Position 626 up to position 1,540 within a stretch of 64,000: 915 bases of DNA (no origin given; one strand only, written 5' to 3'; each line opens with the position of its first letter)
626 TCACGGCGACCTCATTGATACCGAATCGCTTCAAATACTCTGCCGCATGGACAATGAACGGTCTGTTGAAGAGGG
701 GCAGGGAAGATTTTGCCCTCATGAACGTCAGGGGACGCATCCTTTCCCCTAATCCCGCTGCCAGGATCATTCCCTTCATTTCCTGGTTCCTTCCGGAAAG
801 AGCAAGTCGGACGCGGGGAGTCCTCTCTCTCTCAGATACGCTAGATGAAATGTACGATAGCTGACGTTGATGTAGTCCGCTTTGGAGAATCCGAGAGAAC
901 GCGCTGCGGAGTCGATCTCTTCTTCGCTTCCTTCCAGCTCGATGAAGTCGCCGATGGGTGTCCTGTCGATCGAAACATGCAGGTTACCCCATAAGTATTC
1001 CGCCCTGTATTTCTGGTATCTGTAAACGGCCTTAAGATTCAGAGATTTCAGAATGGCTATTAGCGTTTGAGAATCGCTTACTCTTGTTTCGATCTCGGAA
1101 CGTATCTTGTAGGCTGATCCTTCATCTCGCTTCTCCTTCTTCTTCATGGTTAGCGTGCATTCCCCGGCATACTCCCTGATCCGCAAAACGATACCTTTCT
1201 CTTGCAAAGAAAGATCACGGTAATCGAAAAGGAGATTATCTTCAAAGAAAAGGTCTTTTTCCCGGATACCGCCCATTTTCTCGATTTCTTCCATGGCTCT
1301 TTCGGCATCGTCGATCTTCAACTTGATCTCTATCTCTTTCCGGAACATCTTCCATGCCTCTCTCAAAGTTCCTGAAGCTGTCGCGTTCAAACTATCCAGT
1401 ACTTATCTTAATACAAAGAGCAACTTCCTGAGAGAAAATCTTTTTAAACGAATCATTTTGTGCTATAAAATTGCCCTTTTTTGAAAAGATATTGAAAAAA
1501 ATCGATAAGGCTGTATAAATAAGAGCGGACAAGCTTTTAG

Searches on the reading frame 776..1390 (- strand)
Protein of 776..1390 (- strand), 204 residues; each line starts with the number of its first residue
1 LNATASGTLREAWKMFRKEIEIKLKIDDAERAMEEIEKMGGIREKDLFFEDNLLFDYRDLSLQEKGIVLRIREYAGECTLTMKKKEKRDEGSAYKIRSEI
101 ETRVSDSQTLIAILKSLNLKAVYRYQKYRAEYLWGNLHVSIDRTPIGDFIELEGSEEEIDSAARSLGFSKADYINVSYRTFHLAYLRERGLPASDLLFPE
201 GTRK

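Call 30: search_protein_families(library=pfam, proteins=[window:776-1390:-], max_evalue=0.00001)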
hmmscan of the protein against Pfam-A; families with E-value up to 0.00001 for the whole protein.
window:776-1390:- (204 aa): 1 family
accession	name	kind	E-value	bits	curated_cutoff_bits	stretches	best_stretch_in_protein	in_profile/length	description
PF01928.26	CYTH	-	3.6e-16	59.9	23.2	1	18-177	2-178/179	CYTH domain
